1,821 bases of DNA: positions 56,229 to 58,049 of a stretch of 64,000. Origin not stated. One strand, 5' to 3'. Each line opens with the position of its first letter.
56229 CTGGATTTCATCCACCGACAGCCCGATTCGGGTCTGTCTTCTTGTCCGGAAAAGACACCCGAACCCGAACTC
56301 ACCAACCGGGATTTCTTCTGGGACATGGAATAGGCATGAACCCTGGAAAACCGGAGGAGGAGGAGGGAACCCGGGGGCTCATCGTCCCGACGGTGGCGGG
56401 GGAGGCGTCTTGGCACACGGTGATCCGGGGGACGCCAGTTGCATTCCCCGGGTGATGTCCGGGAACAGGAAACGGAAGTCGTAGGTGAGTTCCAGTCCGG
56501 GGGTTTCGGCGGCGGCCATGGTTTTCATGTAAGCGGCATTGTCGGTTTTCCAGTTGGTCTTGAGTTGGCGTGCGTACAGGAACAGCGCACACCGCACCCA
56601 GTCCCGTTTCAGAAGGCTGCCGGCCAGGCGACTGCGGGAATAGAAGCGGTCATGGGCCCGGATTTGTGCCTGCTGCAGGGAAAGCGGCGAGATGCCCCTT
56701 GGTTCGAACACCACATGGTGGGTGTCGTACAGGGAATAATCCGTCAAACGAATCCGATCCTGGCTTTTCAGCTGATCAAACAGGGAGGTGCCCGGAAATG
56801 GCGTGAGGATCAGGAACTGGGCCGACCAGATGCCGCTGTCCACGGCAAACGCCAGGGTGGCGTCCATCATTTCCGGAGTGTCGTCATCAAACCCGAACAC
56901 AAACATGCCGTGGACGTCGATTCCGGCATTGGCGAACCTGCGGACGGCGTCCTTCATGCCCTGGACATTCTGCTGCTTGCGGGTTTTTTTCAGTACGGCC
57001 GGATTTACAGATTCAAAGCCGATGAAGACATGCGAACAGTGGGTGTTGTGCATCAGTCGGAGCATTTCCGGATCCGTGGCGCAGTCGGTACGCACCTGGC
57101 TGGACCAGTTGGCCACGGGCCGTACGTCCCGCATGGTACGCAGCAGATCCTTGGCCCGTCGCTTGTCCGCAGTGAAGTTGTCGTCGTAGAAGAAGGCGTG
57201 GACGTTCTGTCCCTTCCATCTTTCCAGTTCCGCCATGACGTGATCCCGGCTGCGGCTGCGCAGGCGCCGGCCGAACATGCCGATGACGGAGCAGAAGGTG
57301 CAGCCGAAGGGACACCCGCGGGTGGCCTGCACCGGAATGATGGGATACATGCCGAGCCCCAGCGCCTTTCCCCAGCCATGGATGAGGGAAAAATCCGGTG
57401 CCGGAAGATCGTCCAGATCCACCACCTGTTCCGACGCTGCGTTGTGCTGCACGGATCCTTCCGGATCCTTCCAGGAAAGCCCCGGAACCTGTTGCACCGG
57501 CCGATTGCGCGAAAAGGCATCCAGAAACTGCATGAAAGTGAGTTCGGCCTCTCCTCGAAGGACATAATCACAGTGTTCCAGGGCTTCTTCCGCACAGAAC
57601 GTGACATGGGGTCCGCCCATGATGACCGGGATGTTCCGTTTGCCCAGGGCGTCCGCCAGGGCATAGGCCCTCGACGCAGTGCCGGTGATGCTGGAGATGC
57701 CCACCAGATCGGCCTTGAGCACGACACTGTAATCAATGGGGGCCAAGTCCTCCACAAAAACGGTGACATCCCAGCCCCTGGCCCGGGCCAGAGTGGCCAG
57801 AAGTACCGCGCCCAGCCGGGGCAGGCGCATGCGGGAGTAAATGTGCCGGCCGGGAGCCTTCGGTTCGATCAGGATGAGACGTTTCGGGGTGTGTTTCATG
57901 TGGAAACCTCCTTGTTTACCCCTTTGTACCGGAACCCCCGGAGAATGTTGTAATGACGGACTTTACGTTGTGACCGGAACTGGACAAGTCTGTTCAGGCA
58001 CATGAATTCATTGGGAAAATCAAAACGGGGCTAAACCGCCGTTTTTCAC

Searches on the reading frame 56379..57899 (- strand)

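Call 41: search_protein_families(library=pfam, proteins=[window:56379-57899:-], max_evalue=0.0001)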
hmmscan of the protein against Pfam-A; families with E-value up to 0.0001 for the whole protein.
window:56379-57899:- (506 aa): 2 families
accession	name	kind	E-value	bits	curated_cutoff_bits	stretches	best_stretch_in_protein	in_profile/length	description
PF04055.27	Radical_SAM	-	4.2e-20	73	29.5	1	192-351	3-165/166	Radical SAM superfamily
PF02310.24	B12-binding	-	6.5e-17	61.9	32.1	1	25-125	11-120/121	B12 binding domain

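Call 71: search_protein_families(library=ncbifam, proteins=[window:56379-57899:-], max_evalue=0.00001)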
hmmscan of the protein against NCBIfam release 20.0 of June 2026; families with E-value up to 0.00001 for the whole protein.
window:56379-57899:- (506 aa): 21 families
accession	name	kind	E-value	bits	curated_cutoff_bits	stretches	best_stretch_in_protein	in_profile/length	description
NF050148.1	rSAM_ApyD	equivalog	2.9e-45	154.8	750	1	62-379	74-395/645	RiPP biosynthesis radical SAM protein ApyD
TIGR03471.1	HpnJ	equivalog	2.6e-42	145.3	577.6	1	69-392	75-402/472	hopanoid biosynthesis associated radical SAM protein HpnJ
TIGR02026.1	BchE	equivalog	4.1e-41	141.4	481.35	1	61-438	62-446/497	magnesium-protoporphyrin IX monomethyl ester anaerobic oxidative cyclase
TIGR04013.1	B12_SAM_MJ_1487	hypoth_equivalog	8.5e-31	107.1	251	1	62-375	43-355/382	TIGR04013 family B12-binding domain/radical SAM domain-containing protein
TIGR04479.1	bcpD_PhpK_rSAM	subfamily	1.5e-30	106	600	1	112-351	174-405/504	PhpK family radical SAM P-methyltransferase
TIGR04014.1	B12_SAM_MJ_0865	equivalog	1.5e-28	99.8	360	1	29-381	12-362/434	methyl-coenzyme M reductase glutamine C-methyltransferase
NF038361.1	rSAM_Sden_1168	equivalog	1.3e-27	96.6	575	1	106-385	195-481/560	Sden_1168 family B12-binding radical SAM P-methyltransferase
TIGR04367.1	HpnR_B12_rSAM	equivalog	2.6e-27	95.5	650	1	20-398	12-392/490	hopanoid C-3 methylase HpnR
NF033712.0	B12_rSAM_KedN5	subfamily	2.5e-24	85.5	700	1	71-343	70-358/624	KedN5 family methylcobalamin-dependent radical SAM C-methyltransferase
TIGR03975.1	rSAM_ocin_1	subfamily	1.6e-22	79.8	281.85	1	61-344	127-419/606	RiPP maturation radical SAM C-methyltransferase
TIGR04072.2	rSAM_ladder_B12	equivalog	3.4e-19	68.8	360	1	88-351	97-345/443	lipid biosynthesis B12-binding/radical SAM protein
NF033070.1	rSAM_AprD4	equivalog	6.9e-19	68.1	500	1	137-411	147-423/456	AprD4 family radical SAM diol-dehydratase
TIGR04295.1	B12_rSAM_oligo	hypoth_equivalog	1.3e-17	63.6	400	1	81-376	93-383/422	TIGR04295 family B12-binding domain-containing radical SAM protein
NF040546.1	rSAM_CUAEP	equivalog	1.7e-14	53.4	500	1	31-334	17-320/468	CUAEP/CCAEP-tail radical SAM (seleno)protein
NF045585.1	rSAM_slr0320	equivalog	1.9e-14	53.1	775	1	188-351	236-405/511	photosystem II high light acclimation radical SAM protein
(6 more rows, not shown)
